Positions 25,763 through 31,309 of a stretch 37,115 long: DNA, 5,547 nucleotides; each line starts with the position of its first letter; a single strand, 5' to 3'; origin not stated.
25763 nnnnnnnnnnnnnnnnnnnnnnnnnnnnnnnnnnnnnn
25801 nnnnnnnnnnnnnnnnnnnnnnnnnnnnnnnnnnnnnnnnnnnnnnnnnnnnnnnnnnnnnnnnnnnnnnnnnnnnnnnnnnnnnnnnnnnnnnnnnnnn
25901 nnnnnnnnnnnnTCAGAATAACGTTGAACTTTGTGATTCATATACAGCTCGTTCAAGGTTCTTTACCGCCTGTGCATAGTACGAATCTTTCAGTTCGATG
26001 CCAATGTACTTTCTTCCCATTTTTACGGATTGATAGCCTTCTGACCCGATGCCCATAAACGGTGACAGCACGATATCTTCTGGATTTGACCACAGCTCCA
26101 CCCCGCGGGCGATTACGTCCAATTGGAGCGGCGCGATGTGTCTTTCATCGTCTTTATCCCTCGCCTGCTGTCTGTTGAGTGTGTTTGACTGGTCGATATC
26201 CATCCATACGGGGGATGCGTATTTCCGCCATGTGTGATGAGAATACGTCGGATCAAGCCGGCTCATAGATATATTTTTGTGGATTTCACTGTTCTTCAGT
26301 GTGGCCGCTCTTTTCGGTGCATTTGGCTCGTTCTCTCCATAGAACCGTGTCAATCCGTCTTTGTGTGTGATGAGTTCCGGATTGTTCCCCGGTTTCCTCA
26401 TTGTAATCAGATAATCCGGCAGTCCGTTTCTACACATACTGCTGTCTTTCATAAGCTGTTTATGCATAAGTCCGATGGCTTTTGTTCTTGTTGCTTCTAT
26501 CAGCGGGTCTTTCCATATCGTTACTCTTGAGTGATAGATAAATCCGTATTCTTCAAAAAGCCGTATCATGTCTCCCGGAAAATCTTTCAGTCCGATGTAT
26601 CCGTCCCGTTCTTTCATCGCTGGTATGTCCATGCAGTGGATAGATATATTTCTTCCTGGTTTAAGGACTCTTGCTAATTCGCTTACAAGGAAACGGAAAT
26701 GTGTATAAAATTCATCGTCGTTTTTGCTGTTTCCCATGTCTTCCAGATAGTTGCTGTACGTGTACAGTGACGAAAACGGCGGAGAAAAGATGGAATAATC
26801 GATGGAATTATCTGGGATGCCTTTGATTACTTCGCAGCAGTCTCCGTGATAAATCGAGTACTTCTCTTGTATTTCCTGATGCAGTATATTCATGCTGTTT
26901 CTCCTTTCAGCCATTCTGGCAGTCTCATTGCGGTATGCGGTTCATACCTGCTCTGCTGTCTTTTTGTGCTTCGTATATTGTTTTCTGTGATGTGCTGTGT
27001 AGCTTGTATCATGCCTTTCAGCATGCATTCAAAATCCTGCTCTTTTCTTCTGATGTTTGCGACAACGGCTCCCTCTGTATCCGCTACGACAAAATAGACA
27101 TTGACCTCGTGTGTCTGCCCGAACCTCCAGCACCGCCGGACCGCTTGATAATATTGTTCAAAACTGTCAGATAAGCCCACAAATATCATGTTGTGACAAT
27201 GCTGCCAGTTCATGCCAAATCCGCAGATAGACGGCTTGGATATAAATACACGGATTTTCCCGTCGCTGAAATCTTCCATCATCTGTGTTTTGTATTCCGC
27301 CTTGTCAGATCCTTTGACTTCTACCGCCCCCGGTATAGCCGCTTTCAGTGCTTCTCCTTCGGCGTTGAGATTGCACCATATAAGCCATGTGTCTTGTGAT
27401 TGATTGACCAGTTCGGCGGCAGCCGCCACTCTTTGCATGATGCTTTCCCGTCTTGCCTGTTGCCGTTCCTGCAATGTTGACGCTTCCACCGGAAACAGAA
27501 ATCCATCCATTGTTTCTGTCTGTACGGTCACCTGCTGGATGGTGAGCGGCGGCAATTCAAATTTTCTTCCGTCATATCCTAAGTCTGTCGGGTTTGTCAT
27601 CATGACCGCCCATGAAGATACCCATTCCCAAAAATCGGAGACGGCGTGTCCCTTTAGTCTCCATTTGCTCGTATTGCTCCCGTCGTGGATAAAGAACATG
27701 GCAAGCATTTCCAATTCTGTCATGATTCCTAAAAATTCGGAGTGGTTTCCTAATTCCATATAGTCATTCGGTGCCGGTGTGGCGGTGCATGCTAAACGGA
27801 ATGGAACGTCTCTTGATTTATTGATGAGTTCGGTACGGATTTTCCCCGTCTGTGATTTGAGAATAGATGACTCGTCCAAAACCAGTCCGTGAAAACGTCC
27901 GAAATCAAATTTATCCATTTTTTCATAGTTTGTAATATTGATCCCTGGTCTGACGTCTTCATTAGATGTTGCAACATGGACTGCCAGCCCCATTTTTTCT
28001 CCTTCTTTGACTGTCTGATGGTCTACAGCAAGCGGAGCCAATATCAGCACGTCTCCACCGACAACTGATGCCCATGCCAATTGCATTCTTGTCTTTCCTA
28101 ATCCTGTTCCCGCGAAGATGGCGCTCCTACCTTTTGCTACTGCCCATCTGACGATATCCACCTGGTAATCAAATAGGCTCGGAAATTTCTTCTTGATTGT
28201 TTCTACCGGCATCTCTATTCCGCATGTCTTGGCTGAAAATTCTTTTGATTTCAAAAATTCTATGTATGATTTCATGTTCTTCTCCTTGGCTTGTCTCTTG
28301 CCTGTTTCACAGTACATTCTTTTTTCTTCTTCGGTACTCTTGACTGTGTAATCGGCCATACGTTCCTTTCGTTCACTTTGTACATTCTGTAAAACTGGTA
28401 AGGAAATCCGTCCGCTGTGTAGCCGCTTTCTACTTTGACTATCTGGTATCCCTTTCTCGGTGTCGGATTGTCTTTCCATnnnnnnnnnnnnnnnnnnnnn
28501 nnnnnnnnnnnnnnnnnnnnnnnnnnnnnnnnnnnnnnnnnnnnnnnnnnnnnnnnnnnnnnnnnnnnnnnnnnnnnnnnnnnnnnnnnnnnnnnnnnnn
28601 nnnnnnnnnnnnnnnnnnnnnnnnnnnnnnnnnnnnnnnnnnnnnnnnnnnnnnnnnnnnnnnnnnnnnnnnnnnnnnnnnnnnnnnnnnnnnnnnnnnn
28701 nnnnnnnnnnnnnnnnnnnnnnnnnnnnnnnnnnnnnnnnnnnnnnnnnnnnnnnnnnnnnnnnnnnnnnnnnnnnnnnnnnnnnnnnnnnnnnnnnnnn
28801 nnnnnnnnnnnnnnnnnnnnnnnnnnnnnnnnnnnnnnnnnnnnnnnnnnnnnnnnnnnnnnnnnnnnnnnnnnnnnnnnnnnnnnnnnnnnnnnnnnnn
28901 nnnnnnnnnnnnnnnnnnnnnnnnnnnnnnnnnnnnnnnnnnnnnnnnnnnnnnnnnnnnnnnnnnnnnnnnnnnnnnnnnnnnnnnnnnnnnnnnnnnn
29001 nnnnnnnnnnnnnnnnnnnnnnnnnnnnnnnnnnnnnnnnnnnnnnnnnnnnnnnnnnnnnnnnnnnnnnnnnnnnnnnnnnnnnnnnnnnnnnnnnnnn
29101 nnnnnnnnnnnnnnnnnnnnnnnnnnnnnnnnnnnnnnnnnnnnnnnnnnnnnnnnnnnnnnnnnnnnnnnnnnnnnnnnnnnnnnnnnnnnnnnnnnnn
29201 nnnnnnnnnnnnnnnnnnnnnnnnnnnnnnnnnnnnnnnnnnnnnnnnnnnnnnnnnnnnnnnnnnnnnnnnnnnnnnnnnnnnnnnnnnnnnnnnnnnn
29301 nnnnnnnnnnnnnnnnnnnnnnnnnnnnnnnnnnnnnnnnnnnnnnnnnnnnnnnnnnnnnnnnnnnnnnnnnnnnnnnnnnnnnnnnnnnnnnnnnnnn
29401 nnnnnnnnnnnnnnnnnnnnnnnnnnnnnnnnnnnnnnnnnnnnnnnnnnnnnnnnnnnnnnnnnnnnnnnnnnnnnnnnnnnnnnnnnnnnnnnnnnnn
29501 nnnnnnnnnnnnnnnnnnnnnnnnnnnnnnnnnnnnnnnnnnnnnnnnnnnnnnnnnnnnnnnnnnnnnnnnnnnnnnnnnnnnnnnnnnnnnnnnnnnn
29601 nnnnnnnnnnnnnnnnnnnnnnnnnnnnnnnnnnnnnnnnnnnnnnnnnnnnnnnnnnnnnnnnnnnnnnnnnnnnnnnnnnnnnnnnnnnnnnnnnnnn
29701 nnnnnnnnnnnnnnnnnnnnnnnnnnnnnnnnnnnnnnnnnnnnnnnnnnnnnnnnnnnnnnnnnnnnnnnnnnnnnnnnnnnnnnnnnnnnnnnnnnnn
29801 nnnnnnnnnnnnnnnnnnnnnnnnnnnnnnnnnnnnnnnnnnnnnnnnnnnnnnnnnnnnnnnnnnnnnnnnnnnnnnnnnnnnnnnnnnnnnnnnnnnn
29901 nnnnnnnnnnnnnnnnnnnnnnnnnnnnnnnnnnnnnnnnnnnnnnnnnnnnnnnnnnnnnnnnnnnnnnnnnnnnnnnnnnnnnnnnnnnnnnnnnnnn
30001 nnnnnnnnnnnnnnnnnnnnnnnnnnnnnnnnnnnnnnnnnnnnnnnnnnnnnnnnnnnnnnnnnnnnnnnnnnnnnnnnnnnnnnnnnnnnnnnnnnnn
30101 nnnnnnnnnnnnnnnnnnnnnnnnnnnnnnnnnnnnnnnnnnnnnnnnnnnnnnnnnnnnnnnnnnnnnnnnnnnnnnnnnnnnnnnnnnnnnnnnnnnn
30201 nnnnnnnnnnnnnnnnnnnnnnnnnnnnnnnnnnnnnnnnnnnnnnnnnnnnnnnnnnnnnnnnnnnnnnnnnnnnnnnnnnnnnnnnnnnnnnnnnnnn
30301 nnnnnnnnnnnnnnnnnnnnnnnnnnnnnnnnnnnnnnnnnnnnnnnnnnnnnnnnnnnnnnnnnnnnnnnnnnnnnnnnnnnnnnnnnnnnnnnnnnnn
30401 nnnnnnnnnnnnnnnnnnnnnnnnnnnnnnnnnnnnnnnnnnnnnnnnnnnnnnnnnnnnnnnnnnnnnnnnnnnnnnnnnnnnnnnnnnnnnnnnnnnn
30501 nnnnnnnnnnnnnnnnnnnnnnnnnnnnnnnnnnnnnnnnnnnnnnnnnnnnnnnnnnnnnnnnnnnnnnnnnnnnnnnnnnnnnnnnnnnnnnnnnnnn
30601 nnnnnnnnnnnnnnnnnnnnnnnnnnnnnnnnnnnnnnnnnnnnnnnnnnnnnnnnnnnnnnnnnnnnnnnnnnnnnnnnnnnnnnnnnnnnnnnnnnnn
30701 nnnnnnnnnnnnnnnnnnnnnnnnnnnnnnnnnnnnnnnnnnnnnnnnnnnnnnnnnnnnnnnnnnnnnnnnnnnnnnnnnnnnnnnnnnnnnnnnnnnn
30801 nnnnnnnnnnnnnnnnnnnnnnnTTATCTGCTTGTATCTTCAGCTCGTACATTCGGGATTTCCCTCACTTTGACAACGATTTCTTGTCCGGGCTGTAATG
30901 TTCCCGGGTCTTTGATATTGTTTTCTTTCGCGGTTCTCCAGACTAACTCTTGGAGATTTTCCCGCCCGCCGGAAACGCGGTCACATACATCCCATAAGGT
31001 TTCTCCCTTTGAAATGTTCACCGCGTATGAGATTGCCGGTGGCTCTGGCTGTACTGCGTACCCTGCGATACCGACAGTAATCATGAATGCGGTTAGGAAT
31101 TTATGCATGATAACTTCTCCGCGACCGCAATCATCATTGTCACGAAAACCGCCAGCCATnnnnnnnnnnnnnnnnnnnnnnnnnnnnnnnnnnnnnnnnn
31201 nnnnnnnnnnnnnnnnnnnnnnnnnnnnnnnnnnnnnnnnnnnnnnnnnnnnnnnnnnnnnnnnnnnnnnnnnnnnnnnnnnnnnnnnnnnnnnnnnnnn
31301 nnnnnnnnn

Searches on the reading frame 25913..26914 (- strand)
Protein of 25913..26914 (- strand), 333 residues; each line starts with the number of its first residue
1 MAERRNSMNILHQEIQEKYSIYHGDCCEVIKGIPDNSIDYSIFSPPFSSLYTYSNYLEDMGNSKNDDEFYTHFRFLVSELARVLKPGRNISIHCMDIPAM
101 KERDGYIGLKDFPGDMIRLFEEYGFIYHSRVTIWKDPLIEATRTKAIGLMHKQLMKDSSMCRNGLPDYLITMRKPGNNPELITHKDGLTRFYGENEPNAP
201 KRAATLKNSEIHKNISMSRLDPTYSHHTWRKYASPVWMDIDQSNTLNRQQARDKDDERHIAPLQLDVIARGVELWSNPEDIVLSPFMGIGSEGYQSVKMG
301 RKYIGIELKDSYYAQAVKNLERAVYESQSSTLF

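Call 9: search_protein_families(library=pfam, proteins=[window:25913-26914:-], max_evalue=0.01)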
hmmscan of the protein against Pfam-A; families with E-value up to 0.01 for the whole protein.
window:25913-26914:- (333 aa): 1 family
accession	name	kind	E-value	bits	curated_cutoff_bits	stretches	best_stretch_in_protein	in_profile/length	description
PF01555.25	N6_N4_Mtase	-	4.7e-18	66.4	26.7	1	39-317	2-220/221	DNA methylase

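Call 10: search_protein_families(library=phrogs, proteins=[window:25913-26914:-], max_evalue=0.01)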
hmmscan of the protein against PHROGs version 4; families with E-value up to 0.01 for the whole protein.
window:25913-26914:- (333 aa): 14 families
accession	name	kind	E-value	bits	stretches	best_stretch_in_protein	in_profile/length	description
phrog_67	-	other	3.8e-40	139.6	1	18-325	123-348/743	DNA methyltransferase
phrog_16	-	DNA, RNA and nucleotide metabolism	2.3e-33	116.5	1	68-333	663-922/986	DNA helicase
phrog_498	-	other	3.5e-19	69.7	2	224-326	324-426/633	DNA methyltransferase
phrog_12517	-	unknown function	5.6e-10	39.9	1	21-128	162-263/316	-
phrog_6025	-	other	6e-10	40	1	13-126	6-101/192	DNA methyltransferase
phrog_18293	-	other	6.2e-10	40.1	1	257-325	42-112/119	methyltransferase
phrog_3008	-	other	6.9e-09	36.3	1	246-329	137-220/244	DNA methyltransferase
phrog_8769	-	other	3.3e-07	31.1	1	272-322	5-55/71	methyltransferase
phrog_6952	-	other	1.7e-06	29.1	1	266-323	121-178/181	DNA methyltransferase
phrog_12862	-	unknown function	0.0013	19.7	1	18-50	2-34/149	-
phrog_23148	-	unknown function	0.0019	19.3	1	255-326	83-152/165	-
phrog_18146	-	other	0.0023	17.9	0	272-310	62-101/452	DNA methyltransferase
phrog_11619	-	other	0.0024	18.4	1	22-90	71-134/186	DNA methyltransferase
phrog_23085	-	unknown function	0.0046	17.6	1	229-319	11-104/138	-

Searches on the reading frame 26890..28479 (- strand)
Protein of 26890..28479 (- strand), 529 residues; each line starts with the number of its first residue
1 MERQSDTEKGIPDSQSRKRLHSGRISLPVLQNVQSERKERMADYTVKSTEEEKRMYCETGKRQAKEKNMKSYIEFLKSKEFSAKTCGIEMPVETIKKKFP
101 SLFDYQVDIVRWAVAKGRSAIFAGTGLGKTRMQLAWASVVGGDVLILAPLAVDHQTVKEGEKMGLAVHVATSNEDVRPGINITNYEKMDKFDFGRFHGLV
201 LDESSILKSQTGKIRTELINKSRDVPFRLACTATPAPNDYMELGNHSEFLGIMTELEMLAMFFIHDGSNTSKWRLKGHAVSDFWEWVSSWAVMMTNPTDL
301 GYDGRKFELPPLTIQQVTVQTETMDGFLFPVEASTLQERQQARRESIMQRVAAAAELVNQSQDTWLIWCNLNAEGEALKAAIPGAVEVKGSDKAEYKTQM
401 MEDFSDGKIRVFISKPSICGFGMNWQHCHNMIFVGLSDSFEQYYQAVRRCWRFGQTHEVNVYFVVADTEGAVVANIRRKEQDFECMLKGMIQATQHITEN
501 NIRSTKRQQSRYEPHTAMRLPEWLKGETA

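Call 9: search_protein_families(library=pfam, proteins=[window:26890-28479:-], max_evalue=0.01)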
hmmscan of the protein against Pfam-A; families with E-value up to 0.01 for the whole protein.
window:26890-28479:- (529 aa): 2 families
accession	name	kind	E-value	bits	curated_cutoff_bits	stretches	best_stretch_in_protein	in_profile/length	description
PF00271.37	Helicase_C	-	1.9e-08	35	23.5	1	359-454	12-110/110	Helicase conserved C-terminal domain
PF00176.29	SNF2-rel_dom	-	0.0073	15.9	24.9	0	180-245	106-173/290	SNF2-related domain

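Call 10: search_protein_families(library=phrogs, proteins=[window:26890-28479:-], max_evalue=0.01)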
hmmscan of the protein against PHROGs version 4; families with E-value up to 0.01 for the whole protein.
window:26890-28479:- (529 aa): 6 families
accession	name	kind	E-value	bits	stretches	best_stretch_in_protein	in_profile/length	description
phrog_62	-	DNA, RNA and nucleotide metabolism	6.2e-69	233.8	1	55-499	674-1145/1881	DNA helicase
phrog_16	-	DNA, RNA and nucleotide metabolism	1.7e-40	140.1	1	66-472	249-603/986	DNA helicase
phrog_11354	-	unknown function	3.2e-11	43.9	1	397-489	12-107/116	-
phrog_9690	-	DNA, RNA and nucleotide metabolism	9.9e-05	22.5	1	353-468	151-271/306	DNA helicase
phrog_11801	-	other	0.0014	16.8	1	90-137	856-902/2269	DNA methyltransferase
phrog_16259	-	DNA, RNA and nucleotide metabolism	0.006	16.9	0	16-164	43-184/330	DNA helicase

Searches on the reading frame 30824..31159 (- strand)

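Call 9: search_protein_families(library=pfam, proteins=[window:30824-31159:-], max_evalue=0.01)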
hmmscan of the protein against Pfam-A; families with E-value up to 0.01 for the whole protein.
window:30824-31159:- (111 aa): 1 family
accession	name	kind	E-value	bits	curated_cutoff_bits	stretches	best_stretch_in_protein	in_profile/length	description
PF01476.26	LysM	-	1.2e-05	25.5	20.9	1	50-97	4-43/43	LysM domain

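Call 10: search_protein_families(library=phrogs, proteins=[window:30824-31159:-], max_evalue=0.01)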
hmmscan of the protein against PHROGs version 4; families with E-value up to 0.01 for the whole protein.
window:30824-31159:- (111 aa): 3 families
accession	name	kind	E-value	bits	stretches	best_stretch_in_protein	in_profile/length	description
phrog_14367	-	unknown function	2.4e-13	49.9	1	20-103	7-91/869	-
phrog_25045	-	unknown function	0.00077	20.7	1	49-97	61-110/111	-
phrog_380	-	lysis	0.0034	17.4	1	48-100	187-238/309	endolysin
